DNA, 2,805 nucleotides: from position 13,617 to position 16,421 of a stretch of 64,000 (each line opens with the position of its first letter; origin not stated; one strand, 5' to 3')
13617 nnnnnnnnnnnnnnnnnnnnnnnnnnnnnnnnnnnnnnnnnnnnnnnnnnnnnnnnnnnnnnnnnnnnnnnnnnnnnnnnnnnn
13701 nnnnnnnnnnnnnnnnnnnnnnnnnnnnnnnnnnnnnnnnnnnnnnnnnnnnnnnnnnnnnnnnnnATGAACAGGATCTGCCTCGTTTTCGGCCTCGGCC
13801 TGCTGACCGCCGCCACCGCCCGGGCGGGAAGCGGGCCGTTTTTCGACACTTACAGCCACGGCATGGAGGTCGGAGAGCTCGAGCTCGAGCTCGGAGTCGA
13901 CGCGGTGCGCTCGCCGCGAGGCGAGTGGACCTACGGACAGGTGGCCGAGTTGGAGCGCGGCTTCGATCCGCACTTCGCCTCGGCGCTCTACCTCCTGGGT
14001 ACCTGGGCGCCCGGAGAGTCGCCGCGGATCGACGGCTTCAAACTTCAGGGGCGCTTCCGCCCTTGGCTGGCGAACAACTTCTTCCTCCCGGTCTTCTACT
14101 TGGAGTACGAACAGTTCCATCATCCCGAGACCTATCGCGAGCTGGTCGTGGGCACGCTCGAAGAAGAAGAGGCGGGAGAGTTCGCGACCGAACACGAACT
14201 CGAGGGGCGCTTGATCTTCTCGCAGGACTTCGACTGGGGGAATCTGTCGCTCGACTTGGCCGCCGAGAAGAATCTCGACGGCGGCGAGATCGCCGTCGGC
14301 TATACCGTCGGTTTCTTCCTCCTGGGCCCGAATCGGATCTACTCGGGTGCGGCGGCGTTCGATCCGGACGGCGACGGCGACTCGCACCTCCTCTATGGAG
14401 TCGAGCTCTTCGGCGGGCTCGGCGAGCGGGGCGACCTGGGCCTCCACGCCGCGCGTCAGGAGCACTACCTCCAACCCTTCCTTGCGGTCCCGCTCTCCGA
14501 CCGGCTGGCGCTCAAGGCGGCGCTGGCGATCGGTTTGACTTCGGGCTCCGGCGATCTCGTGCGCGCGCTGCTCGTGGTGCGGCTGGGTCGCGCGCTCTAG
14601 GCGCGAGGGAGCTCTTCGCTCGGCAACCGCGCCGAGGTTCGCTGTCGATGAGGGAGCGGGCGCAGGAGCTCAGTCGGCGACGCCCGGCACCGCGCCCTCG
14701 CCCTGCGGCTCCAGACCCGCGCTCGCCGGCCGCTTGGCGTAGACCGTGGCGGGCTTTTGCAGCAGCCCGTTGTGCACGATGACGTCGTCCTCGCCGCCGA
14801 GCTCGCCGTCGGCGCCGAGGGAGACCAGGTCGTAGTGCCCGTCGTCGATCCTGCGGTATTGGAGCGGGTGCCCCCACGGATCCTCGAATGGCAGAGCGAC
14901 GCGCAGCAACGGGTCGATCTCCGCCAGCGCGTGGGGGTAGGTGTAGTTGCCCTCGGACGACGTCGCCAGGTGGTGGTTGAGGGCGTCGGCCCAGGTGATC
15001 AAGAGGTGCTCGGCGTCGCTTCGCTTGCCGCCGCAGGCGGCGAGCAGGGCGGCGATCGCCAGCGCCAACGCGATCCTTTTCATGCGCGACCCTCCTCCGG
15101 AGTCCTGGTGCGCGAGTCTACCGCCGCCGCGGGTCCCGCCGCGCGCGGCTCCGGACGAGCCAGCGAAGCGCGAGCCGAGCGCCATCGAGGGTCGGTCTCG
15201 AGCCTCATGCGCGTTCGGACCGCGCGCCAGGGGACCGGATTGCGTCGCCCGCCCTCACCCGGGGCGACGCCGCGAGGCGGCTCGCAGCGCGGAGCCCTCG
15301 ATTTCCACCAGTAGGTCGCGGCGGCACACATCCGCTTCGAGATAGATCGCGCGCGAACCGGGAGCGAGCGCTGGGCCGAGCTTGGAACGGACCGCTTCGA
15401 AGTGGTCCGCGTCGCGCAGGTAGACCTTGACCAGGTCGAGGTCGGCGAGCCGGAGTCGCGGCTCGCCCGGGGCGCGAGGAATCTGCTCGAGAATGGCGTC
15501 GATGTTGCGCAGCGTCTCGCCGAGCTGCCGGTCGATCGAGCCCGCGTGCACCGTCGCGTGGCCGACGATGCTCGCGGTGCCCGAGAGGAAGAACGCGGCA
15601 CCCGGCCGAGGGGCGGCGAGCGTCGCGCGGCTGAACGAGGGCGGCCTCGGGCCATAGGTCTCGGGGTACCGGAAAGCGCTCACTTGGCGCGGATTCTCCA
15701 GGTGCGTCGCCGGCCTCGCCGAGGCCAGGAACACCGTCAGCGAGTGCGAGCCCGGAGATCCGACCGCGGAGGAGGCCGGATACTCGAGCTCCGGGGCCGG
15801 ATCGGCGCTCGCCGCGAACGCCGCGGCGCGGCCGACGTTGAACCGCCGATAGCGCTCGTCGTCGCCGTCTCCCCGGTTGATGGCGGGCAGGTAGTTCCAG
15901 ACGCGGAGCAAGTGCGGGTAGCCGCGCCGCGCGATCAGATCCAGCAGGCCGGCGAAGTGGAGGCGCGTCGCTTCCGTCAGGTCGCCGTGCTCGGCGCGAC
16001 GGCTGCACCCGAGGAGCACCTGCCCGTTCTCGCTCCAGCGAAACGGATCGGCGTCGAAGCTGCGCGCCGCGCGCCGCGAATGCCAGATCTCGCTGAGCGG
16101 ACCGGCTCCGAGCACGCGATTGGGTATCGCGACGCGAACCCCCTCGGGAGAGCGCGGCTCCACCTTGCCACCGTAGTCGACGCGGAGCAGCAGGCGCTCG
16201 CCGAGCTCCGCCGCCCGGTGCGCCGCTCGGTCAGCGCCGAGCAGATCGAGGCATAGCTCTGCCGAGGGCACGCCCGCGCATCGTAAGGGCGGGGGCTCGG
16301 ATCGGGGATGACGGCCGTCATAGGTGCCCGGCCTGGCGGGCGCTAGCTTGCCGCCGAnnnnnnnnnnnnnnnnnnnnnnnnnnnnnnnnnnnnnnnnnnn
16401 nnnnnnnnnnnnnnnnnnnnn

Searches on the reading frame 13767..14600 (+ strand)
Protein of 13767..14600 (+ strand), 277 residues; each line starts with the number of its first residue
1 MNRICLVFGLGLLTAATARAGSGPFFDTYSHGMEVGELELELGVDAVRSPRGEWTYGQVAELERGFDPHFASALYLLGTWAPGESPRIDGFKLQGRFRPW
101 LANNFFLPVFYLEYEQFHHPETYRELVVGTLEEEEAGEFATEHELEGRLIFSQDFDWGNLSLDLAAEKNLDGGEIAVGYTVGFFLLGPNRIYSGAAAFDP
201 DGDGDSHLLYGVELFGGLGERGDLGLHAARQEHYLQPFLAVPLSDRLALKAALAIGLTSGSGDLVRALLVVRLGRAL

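Call 13: search_protein_families(library=pfam, proteins=[window:13767-14600:+], max_evalue=0.001)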
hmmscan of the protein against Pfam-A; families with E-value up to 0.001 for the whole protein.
window:13767-14600:+ (277 aa): 0 families

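Call 78: find_homologous_proteins(query=window:13767-14600:+, max_evalue=0.00001)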
Query window:13767-14600:+ (277 aa): 48 proteins with E <= 0.00001 among 7661 candidates.
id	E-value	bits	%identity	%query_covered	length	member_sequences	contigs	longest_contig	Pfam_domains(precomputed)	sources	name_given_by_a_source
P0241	3.9e-182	622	100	100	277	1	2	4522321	-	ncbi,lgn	ncbi:MAG: hypothetical protein U0X73_02150 [Thermoanaerobaculia bacterium]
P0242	1.2e-141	489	79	95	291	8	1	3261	-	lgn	-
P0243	1.3e-141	489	80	92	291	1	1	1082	-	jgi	-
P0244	1.6e-135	469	76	95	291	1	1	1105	-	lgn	-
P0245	4.7e-110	385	66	94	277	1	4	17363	-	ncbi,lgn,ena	-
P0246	5.1e-106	372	63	92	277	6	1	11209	-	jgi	jgi:hypothetical protein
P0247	2.7e-105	370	62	97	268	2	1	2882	-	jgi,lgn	-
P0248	1.3e-104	368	62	98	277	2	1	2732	-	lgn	-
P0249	3.4e-104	366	61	99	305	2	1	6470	-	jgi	jgi:hypothetical protein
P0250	7.0e-104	365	61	99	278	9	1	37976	-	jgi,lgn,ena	-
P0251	9.5e-104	365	60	99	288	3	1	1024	-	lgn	-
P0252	1.5e-103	364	60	98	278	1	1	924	-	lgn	-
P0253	9.3e-102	358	61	99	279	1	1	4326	-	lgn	-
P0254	5.4e-101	356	66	87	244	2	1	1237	-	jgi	jgi:hypothetical protein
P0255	1.0e-100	355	59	95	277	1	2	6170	-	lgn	-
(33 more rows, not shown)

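Call 79: find_encoding_contigs(protein=P0242, flank=6000, max_places=3)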
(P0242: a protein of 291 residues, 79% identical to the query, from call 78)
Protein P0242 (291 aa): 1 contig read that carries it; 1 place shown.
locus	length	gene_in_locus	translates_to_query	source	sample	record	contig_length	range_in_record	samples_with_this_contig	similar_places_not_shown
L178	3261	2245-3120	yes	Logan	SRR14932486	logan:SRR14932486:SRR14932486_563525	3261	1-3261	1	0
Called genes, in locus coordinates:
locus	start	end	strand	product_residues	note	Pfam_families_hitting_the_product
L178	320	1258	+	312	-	PF01545:Cation_efflux, PF16916:ZT_dimer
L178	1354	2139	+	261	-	PF00027:cNMP_binding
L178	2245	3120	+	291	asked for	-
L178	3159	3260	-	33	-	?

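Call 80: find_encoding_contigs(protein=P0245, flank=6000, max_places=2)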
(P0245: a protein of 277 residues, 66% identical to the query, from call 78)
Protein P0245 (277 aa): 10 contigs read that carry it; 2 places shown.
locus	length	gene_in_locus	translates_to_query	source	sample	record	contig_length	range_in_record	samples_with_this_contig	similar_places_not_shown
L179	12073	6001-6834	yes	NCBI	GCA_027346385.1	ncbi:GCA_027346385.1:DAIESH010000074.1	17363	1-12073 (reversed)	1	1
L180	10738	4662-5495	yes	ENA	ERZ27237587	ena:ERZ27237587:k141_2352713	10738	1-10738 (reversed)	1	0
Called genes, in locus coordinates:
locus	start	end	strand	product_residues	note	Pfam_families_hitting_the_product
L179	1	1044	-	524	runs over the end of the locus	PF13650:Asp_protease_2, PF13975:gag-asp_proteas (weak)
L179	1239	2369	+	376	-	PF01820:Dala_Dala_lig_N, PF02786:CPSase_L_D2 (faint), PF02222:ATP-grasp, PF07478:Dala_Dala_lig_C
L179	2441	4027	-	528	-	PF04932:Wzy_C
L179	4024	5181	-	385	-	PF13439:Glyco_transf_4, PF20706:GT4-conflict, PF00534:Glycos_transf_1, PF13692:Glyco_trans_1_4, PF13524:Glyco_trans_1_2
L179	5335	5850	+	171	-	PF01325:Fe_dep_repress, PF09339:HTH_IclR, PF12802:MarR_2, PF02742:Fe_dep_repr_C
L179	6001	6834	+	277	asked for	-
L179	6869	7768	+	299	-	-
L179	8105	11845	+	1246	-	PF00211:Guanylate_cyc, PF13191:AAA_16, PF00515:TPR_1 (faint), PF07719:TPR_2 (faint), PF13181:TPR_8 (faint), PF17874:TPR_MalT, PF13424:TPR_12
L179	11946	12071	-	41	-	?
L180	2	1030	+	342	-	?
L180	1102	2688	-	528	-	PF04932:Wzy_C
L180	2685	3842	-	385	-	PF13439:Glyco_transf_4, PF20706:GT4-conflict, PF00534:Glycos_transf_1, PF13692:Glyco_trans_1_4, PF13524:Glyco_trans_1_2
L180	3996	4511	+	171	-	PF01325:Fe_dep_repress, PF09339:HTH_IclR, PF12802:MarR_2, PF02742:Fe_dep_repr_C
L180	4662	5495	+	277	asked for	-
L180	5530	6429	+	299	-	-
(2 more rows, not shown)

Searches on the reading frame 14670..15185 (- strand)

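Call 13: search_protein_families(library=pfam, proteins=[window:14670-15185:-], max_evalue=0.001)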
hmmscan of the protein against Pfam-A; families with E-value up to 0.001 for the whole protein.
window:14670-15185:- (171 aa): 1 family
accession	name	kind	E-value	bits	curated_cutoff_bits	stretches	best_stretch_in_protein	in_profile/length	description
PF08334.16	T2SSG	-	6.2e-08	33.1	21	1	93-134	60-101/108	Type II secretion system (T2SS), protein G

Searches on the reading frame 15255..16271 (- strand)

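Call 13: search_protein_families(library=pfam, proteins=[window:15255-16271:-], max_evalue=0.001)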
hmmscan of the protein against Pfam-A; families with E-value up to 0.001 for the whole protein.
window:15255-16271:- (338 aa): 1 family
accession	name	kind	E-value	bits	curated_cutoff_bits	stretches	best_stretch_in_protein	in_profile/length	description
PF21168.2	FkbO_Hyg5-like_N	-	2.4e-31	108.8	27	1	61-183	1-122/122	Chorismatase FkbO/Hyg5-like, N-terminal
